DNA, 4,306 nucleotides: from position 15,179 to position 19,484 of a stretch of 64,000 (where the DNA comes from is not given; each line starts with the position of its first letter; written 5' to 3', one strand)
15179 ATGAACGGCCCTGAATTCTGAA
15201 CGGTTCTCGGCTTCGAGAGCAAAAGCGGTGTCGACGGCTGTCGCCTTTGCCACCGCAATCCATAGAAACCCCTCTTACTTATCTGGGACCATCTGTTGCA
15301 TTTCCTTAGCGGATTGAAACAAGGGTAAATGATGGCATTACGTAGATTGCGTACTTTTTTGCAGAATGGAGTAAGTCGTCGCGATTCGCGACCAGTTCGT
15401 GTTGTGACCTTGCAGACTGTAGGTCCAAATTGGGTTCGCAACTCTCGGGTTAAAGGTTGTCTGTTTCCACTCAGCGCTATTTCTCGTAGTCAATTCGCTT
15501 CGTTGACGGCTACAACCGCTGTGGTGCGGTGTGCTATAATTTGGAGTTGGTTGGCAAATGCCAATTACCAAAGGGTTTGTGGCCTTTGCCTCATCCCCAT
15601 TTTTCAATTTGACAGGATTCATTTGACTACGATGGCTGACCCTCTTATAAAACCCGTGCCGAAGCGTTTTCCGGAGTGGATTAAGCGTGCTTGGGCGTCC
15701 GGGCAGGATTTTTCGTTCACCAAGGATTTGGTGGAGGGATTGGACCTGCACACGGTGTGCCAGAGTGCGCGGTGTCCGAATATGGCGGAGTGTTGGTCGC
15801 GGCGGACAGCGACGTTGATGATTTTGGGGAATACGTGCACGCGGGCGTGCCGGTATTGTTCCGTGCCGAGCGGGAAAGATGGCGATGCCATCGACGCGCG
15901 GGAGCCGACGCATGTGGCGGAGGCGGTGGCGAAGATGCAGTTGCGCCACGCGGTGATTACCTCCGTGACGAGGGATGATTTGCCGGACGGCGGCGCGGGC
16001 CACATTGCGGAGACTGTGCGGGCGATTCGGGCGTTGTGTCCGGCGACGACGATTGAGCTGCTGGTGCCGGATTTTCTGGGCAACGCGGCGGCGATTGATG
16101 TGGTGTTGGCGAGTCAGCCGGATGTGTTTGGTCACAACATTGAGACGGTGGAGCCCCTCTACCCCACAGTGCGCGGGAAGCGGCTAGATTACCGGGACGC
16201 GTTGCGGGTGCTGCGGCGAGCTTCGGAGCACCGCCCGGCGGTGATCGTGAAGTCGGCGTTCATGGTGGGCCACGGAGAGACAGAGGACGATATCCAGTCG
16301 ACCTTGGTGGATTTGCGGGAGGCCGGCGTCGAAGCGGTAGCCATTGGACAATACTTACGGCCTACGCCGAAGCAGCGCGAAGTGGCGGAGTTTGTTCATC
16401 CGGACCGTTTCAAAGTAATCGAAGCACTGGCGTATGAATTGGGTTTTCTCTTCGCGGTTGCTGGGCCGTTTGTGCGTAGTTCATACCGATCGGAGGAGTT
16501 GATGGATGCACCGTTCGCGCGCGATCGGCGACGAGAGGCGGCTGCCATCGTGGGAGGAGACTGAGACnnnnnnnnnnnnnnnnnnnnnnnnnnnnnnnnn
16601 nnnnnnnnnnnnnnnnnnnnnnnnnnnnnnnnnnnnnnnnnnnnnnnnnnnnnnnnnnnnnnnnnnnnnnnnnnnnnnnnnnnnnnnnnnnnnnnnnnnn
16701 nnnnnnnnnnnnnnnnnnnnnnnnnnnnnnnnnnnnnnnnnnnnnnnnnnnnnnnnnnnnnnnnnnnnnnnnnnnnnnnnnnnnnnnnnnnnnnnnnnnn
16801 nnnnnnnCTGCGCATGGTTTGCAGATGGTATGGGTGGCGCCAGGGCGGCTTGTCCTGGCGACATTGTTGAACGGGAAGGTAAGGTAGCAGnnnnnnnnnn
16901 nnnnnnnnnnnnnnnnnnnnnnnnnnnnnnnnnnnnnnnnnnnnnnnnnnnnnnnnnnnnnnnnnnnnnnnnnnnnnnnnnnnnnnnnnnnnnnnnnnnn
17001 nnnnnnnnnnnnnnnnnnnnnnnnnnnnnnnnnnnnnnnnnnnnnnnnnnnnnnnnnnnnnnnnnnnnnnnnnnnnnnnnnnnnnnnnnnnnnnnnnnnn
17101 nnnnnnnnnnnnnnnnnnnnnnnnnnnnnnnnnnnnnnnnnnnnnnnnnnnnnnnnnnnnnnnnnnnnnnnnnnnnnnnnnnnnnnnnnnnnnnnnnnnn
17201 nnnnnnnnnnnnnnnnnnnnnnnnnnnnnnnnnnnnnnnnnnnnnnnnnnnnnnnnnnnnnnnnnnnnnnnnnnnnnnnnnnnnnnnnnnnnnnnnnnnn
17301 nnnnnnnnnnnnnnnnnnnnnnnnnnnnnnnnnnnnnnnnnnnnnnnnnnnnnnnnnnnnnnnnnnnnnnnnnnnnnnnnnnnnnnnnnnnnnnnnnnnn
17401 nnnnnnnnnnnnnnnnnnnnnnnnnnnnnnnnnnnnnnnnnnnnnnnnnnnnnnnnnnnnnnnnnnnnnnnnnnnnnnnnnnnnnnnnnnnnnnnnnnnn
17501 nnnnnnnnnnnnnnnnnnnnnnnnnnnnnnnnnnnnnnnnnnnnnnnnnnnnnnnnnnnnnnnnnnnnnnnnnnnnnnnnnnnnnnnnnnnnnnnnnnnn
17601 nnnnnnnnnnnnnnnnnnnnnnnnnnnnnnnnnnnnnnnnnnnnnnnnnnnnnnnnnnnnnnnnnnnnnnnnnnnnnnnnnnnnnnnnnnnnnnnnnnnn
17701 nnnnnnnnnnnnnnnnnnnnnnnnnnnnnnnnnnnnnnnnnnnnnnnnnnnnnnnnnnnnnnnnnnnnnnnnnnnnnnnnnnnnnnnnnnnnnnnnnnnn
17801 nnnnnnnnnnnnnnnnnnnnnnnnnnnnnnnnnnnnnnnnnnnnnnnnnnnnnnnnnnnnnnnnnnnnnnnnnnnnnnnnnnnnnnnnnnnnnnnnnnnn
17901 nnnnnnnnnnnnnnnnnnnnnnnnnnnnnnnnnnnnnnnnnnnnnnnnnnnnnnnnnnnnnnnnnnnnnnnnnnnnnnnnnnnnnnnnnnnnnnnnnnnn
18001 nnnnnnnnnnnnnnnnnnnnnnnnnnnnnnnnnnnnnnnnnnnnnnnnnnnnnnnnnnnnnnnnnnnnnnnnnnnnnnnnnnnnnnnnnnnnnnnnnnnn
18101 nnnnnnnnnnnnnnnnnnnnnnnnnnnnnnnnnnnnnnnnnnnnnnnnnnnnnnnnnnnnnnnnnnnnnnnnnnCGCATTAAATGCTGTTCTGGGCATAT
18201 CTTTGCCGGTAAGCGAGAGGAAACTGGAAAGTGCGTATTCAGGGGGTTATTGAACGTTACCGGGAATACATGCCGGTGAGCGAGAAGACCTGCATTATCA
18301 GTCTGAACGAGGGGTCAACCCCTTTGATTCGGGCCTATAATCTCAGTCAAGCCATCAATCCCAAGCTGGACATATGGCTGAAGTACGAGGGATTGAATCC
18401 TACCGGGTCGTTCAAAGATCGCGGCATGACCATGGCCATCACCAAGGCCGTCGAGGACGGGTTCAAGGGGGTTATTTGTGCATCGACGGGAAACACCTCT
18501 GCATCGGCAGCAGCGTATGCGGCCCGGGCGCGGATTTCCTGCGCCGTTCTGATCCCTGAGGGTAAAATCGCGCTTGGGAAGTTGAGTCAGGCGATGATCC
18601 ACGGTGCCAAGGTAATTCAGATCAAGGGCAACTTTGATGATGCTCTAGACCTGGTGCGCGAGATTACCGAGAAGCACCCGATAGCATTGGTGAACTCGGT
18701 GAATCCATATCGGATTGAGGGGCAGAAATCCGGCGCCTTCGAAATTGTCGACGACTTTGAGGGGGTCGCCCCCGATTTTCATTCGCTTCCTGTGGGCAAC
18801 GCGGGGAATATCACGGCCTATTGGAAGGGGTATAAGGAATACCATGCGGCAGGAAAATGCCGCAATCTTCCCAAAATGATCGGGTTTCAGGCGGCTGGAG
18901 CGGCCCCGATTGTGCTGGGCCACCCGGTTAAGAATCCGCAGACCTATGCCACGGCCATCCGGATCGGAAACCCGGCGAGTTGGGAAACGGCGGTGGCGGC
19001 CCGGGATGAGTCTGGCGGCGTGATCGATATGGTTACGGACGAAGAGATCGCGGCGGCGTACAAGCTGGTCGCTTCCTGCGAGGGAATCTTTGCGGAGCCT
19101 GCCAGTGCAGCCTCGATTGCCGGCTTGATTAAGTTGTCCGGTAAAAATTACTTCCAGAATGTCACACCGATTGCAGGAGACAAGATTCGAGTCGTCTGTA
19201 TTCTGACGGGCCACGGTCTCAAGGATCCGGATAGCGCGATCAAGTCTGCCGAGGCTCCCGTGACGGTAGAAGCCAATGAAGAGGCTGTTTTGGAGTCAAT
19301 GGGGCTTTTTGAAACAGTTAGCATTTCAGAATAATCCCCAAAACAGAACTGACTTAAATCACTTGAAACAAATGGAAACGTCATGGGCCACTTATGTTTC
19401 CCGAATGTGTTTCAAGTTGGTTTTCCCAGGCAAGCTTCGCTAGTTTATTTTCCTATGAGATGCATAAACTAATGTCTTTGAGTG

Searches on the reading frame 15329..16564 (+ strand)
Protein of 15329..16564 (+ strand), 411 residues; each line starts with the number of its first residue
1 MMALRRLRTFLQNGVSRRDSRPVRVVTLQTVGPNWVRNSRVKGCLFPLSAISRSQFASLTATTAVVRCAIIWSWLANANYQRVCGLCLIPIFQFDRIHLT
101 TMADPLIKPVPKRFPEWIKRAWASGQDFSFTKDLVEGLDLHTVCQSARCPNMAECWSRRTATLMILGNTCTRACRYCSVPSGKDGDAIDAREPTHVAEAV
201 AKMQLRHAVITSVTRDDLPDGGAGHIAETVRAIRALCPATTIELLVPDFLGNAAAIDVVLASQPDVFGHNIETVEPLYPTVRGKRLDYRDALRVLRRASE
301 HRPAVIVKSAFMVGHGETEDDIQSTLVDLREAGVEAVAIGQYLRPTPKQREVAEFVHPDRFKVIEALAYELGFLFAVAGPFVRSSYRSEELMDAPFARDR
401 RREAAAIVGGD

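Call 56: search_protein_families(library=pfam, proteins=[window:15329-16564:+], max_evalue=0.00001)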
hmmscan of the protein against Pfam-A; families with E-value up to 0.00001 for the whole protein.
window:15329-16564:+ (411 aa): 2 families
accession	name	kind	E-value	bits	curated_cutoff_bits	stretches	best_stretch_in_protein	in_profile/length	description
PF04055.27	Radical_SAM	-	1.1e-19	71.7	29.5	1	164-326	1-163/166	Radical SAM superfamily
PF16881.10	LIAS_N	-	2.6e-06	28.2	27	1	112-149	59-96/96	N-terminal domain of lipoyl synthase of Radical_SAM family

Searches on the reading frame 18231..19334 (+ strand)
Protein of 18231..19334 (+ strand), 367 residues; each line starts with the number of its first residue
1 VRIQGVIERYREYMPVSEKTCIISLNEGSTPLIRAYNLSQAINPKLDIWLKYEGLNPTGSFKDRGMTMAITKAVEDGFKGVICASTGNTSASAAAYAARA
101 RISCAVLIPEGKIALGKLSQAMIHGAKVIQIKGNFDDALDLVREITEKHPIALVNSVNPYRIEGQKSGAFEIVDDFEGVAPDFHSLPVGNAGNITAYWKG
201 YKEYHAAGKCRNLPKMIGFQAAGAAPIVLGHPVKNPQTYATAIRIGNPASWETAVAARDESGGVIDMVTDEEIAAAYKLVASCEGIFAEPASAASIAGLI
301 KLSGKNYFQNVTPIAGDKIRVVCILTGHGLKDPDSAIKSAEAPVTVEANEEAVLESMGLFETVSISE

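Call 56: search_protein_families(library=pfam, proteins=[window:18231-19334:+], max_evalue=0.00001)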
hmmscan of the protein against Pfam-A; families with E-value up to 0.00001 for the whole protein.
window:18231-19334:+ (367 aa): 1 family
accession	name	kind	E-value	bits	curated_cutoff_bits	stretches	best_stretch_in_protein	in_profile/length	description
PF00291.31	PALP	-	2.9e-67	227.5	35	1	23-310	1-285/295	Pyridoxal-phosphate dependent enzyme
